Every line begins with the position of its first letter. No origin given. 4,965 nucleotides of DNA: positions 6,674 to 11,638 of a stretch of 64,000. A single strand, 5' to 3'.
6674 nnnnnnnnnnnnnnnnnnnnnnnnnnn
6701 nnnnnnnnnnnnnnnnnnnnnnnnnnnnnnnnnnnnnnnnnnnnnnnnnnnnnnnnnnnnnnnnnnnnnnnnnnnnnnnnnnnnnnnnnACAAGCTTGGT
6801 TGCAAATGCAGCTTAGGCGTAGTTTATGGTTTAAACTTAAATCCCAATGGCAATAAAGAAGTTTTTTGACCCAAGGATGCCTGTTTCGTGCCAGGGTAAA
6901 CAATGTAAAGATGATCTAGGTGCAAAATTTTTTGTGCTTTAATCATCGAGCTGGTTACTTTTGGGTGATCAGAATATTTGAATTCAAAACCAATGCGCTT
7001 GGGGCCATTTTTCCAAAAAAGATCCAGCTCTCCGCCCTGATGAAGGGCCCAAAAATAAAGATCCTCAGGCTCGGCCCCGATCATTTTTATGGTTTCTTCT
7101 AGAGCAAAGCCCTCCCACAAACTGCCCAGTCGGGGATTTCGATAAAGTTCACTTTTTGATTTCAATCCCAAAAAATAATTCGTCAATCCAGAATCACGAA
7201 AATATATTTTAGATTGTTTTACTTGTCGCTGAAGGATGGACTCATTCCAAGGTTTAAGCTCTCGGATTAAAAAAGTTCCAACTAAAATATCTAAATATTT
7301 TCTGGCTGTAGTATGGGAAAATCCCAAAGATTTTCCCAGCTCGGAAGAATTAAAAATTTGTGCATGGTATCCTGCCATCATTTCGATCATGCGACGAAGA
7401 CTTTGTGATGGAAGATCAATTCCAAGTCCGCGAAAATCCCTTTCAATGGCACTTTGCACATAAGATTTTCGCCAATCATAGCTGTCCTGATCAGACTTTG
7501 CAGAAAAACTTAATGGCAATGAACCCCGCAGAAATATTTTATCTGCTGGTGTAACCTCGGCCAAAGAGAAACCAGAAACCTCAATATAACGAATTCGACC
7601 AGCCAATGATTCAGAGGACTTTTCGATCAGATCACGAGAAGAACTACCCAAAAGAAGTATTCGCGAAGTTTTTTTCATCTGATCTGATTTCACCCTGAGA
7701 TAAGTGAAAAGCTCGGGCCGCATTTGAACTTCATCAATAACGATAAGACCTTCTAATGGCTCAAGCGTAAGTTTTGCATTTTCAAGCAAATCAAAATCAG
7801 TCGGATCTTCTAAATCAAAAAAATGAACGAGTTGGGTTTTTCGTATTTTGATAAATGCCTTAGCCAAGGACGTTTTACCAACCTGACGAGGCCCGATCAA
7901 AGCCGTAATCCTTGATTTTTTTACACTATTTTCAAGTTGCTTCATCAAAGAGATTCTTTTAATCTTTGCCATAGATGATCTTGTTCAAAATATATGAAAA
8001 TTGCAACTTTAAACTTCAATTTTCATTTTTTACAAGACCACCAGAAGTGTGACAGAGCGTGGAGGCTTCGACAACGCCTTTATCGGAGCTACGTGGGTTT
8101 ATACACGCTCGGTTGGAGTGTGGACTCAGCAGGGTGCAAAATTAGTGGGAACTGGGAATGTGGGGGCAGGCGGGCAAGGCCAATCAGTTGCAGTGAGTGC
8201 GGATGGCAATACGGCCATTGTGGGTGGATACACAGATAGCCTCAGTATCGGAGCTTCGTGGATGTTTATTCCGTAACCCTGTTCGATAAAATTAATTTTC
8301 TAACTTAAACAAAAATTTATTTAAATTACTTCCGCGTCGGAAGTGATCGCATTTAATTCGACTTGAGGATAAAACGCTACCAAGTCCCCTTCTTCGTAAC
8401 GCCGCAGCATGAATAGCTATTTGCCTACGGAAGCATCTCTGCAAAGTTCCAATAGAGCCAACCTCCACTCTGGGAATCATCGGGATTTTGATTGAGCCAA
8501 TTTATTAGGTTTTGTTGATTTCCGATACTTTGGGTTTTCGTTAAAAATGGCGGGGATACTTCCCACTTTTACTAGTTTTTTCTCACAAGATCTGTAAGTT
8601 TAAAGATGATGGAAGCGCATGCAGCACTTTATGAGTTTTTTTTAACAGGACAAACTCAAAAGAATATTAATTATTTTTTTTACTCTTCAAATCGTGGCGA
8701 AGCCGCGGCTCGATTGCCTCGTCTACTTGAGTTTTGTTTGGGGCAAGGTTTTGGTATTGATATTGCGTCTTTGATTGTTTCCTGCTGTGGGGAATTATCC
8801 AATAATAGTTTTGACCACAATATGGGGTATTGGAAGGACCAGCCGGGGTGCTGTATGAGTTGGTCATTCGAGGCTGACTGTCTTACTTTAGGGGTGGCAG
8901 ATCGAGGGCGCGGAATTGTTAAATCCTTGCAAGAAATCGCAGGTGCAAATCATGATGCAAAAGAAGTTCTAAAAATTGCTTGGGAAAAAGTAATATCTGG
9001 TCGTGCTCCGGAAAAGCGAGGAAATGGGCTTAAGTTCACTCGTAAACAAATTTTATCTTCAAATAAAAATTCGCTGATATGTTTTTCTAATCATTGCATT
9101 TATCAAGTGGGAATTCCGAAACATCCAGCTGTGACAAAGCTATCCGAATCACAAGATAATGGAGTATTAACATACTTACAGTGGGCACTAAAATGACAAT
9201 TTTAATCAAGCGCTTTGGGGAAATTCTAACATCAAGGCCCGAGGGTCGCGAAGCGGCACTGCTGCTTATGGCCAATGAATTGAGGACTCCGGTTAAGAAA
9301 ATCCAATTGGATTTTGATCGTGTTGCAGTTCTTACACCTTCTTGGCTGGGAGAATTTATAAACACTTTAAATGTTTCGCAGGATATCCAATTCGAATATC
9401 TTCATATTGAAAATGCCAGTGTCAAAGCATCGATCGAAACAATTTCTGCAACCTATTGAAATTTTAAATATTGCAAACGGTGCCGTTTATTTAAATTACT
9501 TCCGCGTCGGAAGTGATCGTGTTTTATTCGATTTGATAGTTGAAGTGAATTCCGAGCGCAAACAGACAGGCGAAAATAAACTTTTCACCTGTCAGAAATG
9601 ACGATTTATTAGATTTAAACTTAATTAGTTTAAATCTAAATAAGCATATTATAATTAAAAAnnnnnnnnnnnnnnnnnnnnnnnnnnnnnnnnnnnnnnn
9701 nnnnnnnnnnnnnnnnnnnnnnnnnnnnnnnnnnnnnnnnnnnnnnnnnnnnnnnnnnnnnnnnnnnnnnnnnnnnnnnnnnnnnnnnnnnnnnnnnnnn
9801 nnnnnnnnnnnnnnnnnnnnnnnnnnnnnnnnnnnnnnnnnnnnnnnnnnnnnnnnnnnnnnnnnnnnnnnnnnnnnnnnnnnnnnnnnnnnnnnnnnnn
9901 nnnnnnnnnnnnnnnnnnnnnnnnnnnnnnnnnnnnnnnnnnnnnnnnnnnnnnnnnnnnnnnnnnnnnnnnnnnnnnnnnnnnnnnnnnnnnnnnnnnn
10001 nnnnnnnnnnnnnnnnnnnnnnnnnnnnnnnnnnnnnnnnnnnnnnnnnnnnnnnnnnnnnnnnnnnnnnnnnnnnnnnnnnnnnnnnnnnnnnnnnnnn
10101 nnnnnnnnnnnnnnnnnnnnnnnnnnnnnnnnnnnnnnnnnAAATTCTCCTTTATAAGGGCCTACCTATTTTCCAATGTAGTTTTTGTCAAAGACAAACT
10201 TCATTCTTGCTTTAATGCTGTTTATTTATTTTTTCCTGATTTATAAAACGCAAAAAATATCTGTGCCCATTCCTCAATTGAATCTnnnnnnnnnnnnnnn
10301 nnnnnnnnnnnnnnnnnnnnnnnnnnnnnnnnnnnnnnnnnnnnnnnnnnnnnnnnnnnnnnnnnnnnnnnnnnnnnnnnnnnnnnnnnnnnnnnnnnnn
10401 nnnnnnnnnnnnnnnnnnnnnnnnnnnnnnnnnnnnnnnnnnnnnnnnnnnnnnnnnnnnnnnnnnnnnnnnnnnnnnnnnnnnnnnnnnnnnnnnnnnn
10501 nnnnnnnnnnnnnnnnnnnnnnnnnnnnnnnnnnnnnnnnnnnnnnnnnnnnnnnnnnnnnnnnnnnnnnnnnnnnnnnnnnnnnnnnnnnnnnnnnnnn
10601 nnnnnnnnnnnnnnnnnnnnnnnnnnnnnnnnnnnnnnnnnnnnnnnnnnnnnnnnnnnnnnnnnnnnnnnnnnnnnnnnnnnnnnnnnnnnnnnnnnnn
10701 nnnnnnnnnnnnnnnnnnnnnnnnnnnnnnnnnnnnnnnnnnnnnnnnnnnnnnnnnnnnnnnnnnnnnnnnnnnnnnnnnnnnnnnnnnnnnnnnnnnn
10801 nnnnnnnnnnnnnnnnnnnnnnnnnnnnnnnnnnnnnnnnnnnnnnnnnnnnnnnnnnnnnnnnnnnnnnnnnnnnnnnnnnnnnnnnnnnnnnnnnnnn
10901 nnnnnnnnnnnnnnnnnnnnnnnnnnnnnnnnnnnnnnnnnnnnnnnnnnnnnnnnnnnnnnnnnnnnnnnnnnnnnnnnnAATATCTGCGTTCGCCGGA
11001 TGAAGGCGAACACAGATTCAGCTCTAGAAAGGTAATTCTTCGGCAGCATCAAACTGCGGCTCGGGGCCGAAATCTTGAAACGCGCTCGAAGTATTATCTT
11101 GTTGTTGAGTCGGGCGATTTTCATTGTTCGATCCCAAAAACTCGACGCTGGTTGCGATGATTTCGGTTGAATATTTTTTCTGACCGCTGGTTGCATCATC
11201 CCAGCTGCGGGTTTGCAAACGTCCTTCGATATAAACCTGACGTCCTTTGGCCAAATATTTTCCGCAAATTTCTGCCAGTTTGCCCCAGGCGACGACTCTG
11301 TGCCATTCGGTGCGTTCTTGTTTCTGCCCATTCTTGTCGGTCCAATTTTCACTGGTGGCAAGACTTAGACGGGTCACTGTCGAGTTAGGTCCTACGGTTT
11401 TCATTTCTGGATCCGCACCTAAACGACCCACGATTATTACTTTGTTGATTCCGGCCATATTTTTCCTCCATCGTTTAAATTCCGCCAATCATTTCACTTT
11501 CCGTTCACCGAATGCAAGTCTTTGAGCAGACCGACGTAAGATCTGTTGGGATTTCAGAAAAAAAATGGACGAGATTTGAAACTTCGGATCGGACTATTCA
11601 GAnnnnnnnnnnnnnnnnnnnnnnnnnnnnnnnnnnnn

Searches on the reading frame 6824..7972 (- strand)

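Call 50: search_protein_families(library=pfam, proteins=[window:6824-7972:-], max_evalue=0.1)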
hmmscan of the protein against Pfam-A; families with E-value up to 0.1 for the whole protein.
window:6824-7972:- (382 aa): 7 families
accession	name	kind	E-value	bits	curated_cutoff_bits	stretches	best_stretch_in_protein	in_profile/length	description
PF13635.12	DUF4143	-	2e-37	128.9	28.1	1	177-334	1-160/160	Domain of unknown function (DUF4143)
PF13173.12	AAA_14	-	2e-23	83.2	27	1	20-140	2-128/129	AAA domain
PF13401.12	AAA_22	-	0.00052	20.8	27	0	20-59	5-46/130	AAA domain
PF01637.24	ATPase_2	-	0.0065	16.7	33.2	1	11-54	9-57/225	ATPase domain predominantly from Archaea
PF00004.35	AAA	-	0.042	14.7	21.2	0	25-55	3-30/131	ATPase family associated with various cellular activities (AAA)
PF00005.33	ABC_tran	-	0.047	14.7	25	0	11-45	2-36/137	ABC transporter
PF13175.12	AAA_15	-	0.058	13.4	32.1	1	20-65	24-70/374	AAA ATPase domain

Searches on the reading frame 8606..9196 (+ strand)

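Call 50: search_protein_families(library=pfam, proteins=[window:8606-9196:+], max_evalue=0.1)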
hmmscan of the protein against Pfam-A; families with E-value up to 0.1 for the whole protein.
window:8606-9196:+ (196 aa): 1 family
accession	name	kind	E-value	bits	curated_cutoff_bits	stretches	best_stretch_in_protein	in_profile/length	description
PF02518.31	HATPase_c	-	0.093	13.6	26.4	0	57-142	6-75/111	Histidine kinase-, DNA gyrase B-, and HSP90-like ATPase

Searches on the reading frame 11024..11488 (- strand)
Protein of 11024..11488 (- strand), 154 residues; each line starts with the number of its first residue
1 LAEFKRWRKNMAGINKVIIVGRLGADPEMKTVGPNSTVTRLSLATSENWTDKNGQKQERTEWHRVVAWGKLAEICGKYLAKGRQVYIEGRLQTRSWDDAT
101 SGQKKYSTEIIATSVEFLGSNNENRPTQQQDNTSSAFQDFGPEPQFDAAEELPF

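Call 69: search_protein_families(library=pfam, proteins=[window:11024-11488:-], max_evalue=0.001)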
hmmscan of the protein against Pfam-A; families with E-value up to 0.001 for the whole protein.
window:11024-11488:- (154 aa): 1 family
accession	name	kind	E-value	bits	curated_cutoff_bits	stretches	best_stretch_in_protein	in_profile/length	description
PF00436.31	SSB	-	7.4e-39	132.4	26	1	14-118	1-104/104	Single-strand binding protein family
